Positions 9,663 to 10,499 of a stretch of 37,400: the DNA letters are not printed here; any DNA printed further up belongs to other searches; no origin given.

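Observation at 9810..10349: Unassigned 179-aa gene wedged between hcp and tssE, possibly a second very divergent tube-like protein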

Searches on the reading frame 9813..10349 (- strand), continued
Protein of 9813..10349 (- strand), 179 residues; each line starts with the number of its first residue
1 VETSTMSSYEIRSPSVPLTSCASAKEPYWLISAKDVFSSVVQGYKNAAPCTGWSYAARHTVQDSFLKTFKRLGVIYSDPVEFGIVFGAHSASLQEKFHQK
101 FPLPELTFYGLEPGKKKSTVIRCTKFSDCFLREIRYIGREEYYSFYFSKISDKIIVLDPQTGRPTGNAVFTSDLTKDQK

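Call 50: fold_search(model_id=the predicted structure, library=pdb)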
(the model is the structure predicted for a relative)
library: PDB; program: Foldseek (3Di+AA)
matches with E <= 10: 835; with E <= 0.001: 67
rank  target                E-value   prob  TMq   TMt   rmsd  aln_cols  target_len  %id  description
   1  4w64_C                3.8e-10  1.00  0.74  0.78   3.1       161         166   12  Hcp1 protein from Acinetobacter baumannii AB0057 (released 2015-07-01)
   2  8yun_A                4.2e-10  1.00  0.69  0.85   3.0       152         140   14  The crystal structure of HNBP001-HCP (released 2025-07-02)
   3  8yun_J                5.2e-10  1.00  0.70  0.86   2.8       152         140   14  The crystal structure of HNBP001-HCP (released 2025-07-02)
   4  8yun_B                6.8e-10  1.00  0.70  0.85   2.8       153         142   14  The crystal structure of HNBP001-HCP (released 2025-07-02)
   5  4tv4_B                7.2e-10  1.00  0.71  0.85   2.8       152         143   14  Crystal structure of a Putative uncharacterized protein from Burkholderia pseudomallei (released 2014-07-30)
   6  8yun_C                7.2e-10  1.00  0.70  0.86   2.8       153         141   14  The crystal structure of HNBP001-HCP (released 2025-07-02)
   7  4tv4_C                8.0e-10  1.00  0.70  0.84   2.8       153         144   14  Crystal structure of a Putative uncharacterized protein from Burkholderia pseudomallei (released 2014-07-30)
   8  8yun_D                8.0e-10  1.00  0.70  0.85   2.8       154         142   14  The crystal structure of HNBP001-HCP (released 2025-07-02)
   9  4tv4_A                8.0e-10  1.00  0.70  0.84   2.8       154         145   14  Crystal structure of a Putative uncharacterized protein from Burkholderia pseudomallei (released 2014-07-30)
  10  8yun_F                9.9e-10  1.00  0.70  0.86   2.8       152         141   14  The crystal structure of HNBP001-HCP (released 2025-07-02)
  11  8yun_G                1.1e-09  1.00  0.70  0.86   2.8       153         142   14  The crystal structure of HNBP001-HCP (released 2025-07-02)
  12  1y12_A                1.2e-09  1.00  0.75  0.82   2.2       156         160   10  Structure of a hemolysin-coregulated protein from Pseudomonas aeruginosa (released 2005-01-25)
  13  4ksr_A                1.6e-09  1.00  0.71  0.25   2.8       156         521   11  Crystal Structure of the Vibrio cholerae ATPase GspE Hexamer (released 2013-09-04)
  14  8yun_E                1.7e-09  1.00  0.70  0.84   2.8       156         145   13  The crystal structure of HNBP001-HCP (released 2025-07-02)
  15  4w64_A                2.5e-09  1.00  0.69  0.70   3.6       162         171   13  Hcp1 protein from Acinetobacter baumannii AB0057 (released 2015-07-01)
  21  3v4h_B                2.7e-08  1.00  0.63  0.83   2.7       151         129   14  Crystal structure of a type VI secretion system effector from Yersinia pestis (released 2011-12-28)
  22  3v4h_A                2.9e-08  1.00  0.62  0.81   4.0       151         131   14  Crystal structure of a type VI secretion system effector from Yersinia pestis (released 2011-12-28)
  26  7fcf_C                2.0e-07  1.00  0.67  0.78   3.1       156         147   15  Crystal structure of T6SS Hcp protein (released 2022-07-20)
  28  5xeu_E                2.3e-07  1.00  0.60  0.81   5.0       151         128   11  crystal structure of Hcp2 from Salmonella typhimurium (released 2017-08-16)
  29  5xeu_C                2.3e-07  1.00  0.61  0.81   4.5       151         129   12  crystal structure of Hcp2 from Salmonella typhimurium (released 2017-08-16)
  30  7fcf_E                2.3e-07  1.00  0.66  0.78   3.2       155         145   15  Crystal structure of T6SS Hcp protein (released 2022-07-20)
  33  7fcf_B                2.6e-07  1.00  0.63  0.76   3.9       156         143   15  Crystal structure of T6SS Hcp protein (released 2022-07-20)
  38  5xeu_D                4.0e-07  1.00  0.60  0.80   4.7       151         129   11  crystal structure of Hcp2 from Salmonella typhimurium (released 2017-08-16)
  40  5xeu_A                5.0e-07  1.00  0.60  0.80   4.1       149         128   11  crystal structure of Hcp2 from Salmonella typhimurium (released 2017-08-16)
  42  7fcf_D                6.9e-07  1.00  0.66  0.78   3.4       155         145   14  Crystal structure of T6SS Hcp protein (released 2022-07-20)
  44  5mxn_MODEL_1_1        8.5e-07  1.00  0.64  0.66   4.7       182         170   10  Atomic model of the VipA/VipB/Hcp, the type six secretion system non-contractile sheath-tube of Vibrio cholera (released 2017-08-02)
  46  7fcf_F                1.0e-06  1.00  0.64  0.76   4.5       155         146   15  Crystal structure of T6SS Hcp protein (released 2022-07-20)
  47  5xeu_B                1.2e-06  1.00  0.61  0.81   4.9       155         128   12  crystal structure of Hcp2 from Salmonella typhimurium (released 2017-08-16)
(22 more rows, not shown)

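Call 54: find_encoding_contigs(protein=P0013, flank=8000, max_places=2)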
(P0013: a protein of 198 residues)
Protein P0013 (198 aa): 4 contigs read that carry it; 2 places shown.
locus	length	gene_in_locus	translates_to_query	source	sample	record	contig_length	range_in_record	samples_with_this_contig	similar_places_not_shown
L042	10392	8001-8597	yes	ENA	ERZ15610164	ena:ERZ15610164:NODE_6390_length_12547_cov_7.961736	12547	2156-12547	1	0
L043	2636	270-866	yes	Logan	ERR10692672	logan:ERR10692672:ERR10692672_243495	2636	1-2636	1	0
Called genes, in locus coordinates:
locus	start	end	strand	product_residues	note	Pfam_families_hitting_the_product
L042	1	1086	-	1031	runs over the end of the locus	-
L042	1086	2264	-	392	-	PF25917:BSH_RND, PF25973:BSH_CzcB (faint), PF25954:Beta-barrel_RND_2 (weak), PF25967:RND-MFP_C (faint), PF25975:CzcB_C (weak), PF25989:YknX_C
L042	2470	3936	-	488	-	PF13306:LRR_5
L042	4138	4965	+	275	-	PF05175:MTS, PF06325:PrmA, PF13489:Methyltransf_23 (faint), PF01170:UPF0020, PF13649:Methyltransf_25, PF13847:Methyltransf_31, PF08242:Methyltransf_12 (weak), PF07669:Eco57I (weak)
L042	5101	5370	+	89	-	PF00216:Bac_DNA_binding, PF18291:HU-HIG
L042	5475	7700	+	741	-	PF00512:HisKA, PF02518:HATPase_c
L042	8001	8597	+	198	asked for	-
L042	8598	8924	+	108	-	PF04965:GPW_gp25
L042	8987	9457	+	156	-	PF01029:NusB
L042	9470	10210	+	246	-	PF00929:RNase_T, PF13482:RNase_H_2 (faint)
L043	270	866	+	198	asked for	-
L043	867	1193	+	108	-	PF04965:GPW_gp25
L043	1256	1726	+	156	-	PF01029:NusB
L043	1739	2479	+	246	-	PF00929:RNase_T, PF13482:RNase_H_2 (faint)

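Call 55: find_encoding_contigs(protein=P0025, flank=8000, max_places=2)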
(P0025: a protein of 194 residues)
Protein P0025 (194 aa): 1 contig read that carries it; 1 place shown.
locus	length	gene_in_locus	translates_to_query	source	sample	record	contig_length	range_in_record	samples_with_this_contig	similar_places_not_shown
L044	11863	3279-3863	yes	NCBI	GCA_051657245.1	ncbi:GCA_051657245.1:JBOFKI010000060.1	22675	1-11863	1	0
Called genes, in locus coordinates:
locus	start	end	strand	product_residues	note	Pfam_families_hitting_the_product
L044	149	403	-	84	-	-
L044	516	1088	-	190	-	PF00226:DnaJ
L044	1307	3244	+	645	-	PF05591:T6SS_VipA, PF05943:VipB, PF18945:VipB_2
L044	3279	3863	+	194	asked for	-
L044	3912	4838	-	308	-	PF03741:TerC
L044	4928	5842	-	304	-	PF01370:Epimerase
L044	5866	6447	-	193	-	PF00881:Nitroreductase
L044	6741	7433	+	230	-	PF09976:TPR_21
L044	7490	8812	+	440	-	PF01011:PQQ (weak), PF13570:Beta-prop_ACSF4, PF13360:PQQ_2, PF25293:Beta-prop_EMC1_N (faint), PF13570:Beta-prop_ACSF4 (weak)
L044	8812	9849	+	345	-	PF00814:TsaD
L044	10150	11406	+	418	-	-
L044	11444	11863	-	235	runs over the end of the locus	PF00834:Ribul_P_3_epim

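Call 56: find_encoding_contigs(protein=P0032, flank=8000, max_places=2)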
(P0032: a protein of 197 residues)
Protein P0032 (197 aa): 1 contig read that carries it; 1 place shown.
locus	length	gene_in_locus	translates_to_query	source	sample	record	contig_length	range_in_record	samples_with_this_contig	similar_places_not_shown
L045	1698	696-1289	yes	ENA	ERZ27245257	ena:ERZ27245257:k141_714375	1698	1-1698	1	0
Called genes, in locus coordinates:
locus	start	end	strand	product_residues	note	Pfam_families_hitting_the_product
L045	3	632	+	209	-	?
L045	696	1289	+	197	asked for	-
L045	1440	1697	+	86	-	?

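Call 57: find_encoding_contigs(protein=P0016, flank=8000, max_places=2)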
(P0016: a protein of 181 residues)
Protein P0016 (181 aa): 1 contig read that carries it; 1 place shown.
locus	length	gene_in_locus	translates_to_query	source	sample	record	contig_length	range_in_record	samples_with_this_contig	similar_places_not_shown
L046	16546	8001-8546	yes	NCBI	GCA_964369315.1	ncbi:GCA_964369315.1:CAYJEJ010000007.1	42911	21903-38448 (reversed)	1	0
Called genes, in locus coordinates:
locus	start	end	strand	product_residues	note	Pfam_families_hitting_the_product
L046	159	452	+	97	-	-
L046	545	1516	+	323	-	PF03330:DPBB_1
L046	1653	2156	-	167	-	PF01281:Ribosomal_L9_N, PF03948:Ribosomal_L9_C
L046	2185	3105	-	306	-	PF09991:DUF2232 (weak)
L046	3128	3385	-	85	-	PF01084:Ribosomal_S18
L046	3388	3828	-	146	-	PF01250:Ribosomal_S6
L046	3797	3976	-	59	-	-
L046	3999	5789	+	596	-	PF01336:tRNA_anti-codon, PF00152:tRNA-synt_2, PF02938:GAD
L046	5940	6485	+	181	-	PF05591:T6SS_VipA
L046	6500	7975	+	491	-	PF05943:VipB, PF18945:VipB_2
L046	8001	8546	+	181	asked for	-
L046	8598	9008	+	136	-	PF04965:GPW_gp25 (weak)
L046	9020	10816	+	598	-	PF05947:T6SS_TssF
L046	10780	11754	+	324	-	PF06996:T6SS_TssG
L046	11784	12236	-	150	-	PF02502:LacAB_rpiB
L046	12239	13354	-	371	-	PF05222:AlaDh_PNT_N, PF02826:2-Hacid_dh_C (faint), PF01262:AlaDh_PNT_C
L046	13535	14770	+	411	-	PF25917:BSH_RND, PF25973:BSH_CzcB (weak), PF25954:Beta-barrel_RND_2, PF25989:YknX_C, PF25975:CzcB_C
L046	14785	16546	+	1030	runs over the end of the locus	PF00873:ACR_tran, PF03176:MMPL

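Call 58: find_encoding_contigs(protein=P0026, flank=8000, max_places=2)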
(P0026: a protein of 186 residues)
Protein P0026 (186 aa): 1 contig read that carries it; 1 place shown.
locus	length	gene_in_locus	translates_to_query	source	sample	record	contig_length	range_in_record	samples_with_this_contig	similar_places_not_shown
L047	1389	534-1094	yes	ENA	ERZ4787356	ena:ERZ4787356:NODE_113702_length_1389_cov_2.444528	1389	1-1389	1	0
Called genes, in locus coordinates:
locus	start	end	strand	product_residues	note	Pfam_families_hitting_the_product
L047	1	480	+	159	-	?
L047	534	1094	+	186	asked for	-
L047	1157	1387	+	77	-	?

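Call 62: list_cluster_members(proteins=[P0013, P0018, P0025, P0027, P0016, P0026, P0032, P0020, P0014, P0022])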
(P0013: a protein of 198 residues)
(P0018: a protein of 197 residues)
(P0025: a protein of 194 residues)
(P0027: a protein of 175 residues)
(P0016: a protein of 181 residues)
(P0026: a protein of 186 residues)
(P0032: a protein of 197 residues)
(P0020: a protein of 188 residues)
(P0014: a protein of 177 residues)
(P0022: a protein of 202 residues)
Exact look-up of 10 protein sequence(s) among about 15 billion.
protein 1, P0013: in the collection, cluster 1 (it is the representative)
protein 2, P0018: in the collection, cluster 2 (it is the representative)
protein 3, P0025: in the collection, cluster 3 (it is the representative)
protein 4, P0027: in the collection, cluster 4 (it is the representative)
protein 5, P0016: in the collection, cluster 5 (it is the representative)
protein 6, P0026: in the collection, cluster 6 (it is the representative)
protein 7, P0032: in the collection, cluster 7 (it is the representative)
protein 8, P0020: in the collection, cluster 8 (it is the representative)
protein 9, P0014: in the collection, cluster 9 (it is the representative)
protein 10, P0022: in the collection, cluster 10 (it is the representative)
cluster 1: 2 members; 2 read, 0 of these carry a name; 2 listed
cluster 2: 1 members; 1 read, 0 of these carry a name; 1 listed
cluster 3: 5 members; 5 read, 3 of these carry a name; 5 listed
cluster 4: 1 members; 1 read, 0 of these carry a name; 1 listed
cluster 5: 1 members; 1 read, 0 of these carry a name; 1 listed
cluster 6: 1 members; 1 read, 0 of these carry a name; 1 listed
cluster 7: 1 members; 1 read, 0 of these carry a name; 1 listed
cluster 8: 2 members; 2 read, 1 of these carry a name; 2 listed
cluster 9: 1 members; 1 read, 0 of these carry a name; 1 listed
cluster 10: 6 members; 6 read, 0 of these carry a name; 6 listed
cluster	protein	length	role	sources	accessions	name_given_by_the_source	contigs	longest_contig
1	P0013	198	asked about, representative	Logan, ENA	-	-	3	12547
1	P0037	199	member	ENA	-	-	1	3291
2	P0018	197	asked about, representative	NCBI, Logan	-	-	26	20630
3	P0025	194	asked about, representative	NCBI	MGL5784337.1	MAG: hypothetical protein ACRCYZ_02540 [Alphaproteobacteria bacterium]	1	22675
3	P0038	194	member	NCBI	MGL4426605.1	MAG: hypothetical protein ACRCUQ_02480 [Alphaproteobacteria bacterium]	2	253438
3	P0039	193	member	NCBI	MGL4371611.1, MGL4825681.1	MAG: hypothetical protein ACRC4G_05775 [Alphaproteobacteria bacterium]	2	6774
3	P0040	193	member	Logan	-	-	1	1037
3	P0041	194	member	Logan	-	-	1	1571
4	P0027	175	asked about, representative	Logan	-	-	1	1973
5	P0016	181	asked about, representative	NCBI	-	-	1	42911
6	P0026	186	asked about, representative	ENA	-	-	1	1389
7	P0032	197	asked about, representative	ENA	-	-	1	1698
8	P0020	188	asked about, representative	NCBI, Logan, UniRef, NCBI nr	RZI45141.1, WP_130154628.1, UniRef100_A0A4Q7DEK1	hypothetical protein [Candidatus Finniella inopinata] | Type VI secretion system tube protein Hcp n=1 Tax=Candidatus Finniella inopinata ...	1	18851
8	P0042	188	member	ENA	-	-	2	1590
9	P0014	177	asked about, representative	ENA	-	-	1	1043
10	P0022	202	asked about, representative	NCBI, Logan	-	-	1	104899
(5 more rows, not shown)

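Call 73: list_cluster_members(proteins=[P0015, P0017, P0019, P0021, P0023, P0028, P0029, P0030, P0031, P0034])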
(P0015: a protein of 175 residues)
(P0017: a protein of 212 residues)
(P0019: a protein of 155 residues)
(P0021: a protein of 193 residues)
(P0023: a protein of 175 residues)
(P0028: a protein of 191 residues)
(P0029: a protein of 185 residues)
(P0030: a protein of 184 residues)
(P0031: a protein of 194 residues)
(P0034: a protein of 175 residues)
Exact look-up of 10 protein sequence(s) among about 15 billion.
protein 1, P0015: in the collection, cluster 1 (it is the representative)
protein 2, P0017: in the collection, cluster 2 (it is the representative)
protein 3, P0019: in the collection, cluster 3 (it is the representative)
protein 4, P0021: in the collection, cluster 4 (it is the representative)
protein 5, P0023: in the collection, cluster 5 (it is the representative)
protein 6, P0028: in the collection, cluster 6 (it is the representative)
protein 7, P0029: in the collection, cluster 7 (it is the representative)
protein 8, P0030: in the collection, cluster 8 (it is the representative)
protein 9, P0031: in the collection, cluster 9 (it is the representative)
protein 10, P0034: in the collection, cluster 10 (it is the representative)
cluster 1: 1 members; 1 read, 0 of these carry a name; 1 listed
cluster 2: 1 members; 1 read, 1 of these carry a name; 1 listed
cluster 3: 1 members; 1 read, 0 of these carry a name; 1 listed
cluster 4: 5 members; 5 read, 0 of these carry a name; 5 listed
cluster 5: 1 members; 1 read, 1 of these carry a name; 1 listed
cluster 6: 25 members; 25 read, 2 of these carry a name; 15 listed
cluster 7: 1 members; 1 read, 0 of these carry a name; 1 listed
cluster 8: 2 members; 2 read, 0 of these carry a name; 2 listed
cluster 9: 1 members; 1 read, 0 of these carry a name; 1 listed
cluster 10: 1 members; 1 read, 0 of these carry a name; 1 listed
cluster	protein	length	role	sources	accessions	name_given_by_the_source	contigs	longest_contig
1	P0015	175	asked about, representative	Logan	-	-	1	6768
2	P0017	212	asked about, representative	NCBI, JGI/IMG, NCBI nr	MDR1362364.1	MAG: hypothetical protein LBJ16_04090 [Holosporaceae bacterium] | hypothetical protein | hypothetical protein [Holosporaceae bacterium]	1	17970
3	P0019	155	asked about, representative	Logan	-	-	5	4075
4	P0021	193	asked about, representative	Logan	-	-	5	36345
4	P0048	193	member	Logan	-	-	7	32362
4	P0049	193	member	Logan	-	-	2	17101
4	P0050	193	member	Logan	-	-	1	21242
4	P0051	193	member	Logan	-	-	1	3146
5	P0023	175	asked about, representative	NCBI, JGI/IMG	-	hypothetical protein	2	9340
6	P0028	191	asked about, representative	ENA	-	-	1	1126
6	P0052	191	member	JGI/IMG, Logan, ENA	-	hypothetical protein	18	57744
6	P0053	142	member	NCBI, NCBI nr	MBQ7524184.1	MAG: hypothetical protein IJT08_01075 [Alphaproteobacteria bacterium] | hypothetical protein [Alphaproteobacteria bacterium]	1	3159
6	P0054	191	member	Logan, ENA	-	-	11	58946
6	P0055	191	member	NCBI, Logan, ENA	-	-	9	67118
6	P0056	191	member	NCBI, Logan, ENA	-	-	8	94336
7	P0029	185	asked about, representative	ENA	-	-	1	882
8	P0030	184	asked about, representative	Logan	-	-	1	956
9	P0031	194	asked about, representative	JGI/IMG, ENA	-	-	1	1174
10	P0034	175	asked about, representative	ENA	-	-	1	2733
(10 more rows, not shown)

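Call 76: find_related_loci(query=A1, collection=metagenome_contigs, flank=6000)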
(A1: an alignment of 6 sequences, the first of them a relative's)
Query A1 (174 aa) in metagenome_contigs; peptide patterns used: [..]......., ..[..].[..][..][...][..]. (x = any residue, [..] = any of these).
600 stretches matched a pattern, but none encodes a relative of the query by tblastn (E <= 1e-3).

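Call 79: fold_search(model_id=the predicted structure, library=viral)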
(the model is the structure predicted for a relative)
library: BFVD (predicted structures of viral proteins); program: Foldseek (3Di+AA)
matches with E <= 10: 1070; with E <= 0.001: 32
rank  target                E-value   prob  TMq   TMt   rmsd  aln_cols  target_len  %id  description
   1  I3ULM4                6.4e-06  1.00  0.48  0.35  11.7       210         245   10  (no name in the UniProt tables at hand)
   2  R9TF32                1.8e-05  1.00  0.43  0.42   6.0       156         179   11  Tail completion and sheath stabilizer protein [Vibrio phage nt-1]
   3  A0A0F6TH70            1.9e-05  1.00  0.43  0.43   9.6       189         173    9  Putative head proximal tip of tail tube protein [Sinorhizobium phage phiM9]
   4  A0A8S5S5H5            4.0e-05  1.00  0.52  0.46   6.7       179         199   10  Baseplate wedge protein [Myoviridae sp. ctqEN1]
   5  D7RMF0                8.8e-05  1.00  0.42  0.30   7.3       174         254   13  Gp3 tail completion and sheath stabilizer protein [Escherichia phage IME08]
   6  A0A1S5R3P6            9.3e-05  1.00  0.42  0.43  10.9       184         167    9  T4-like virus tail tube protein gp19 [Pseudomonas phage pf16]
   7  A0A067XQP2            1.4e-04  1.00  0.48  0.40   6.7       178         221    7  (no name in the UniProt tables at hand)
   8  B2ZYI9                1.4e-04  1.00  0.43  0.22   6.6       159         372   12  Uncharacterized protein [Ralstonia phage phiRSL1]
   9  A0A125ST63            2.0e-04  1.00  0.36  0.41  10.7       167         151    8  (no name in the UniProt tables at hand)
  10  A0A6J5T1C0            2.1e-04  1.00  0.51  0.44  10.1       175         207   12  Tail tube protein [uncultured Caudovirales phage]
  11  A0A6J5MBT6            2.2e-04  1.00  0.48  0.34   6.3       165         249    7  Bacteriophage T4, Gp19, tail tube [uncultured Caudovirales phage]
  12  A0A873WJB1            2.3e-04  1.00  0.41  0.29   8.6       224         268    7  Uncharacterized protein [Synechococcus phage S-H9-1]
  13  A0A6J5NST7            2.5e-04  1.00  0.39  0.13   8.0       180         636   12  Uncharacterized protein [uncultured Caudovirales phage]
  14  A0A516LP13            3.0e-04  1.00  0.35  0.38  10.2       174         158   12  (no name in the UniProt tables at hand)
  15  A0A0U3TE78            3.6e-04  1.00  0.51  0.57   5.2       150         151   11  (no name in the UniProt tables at hand)
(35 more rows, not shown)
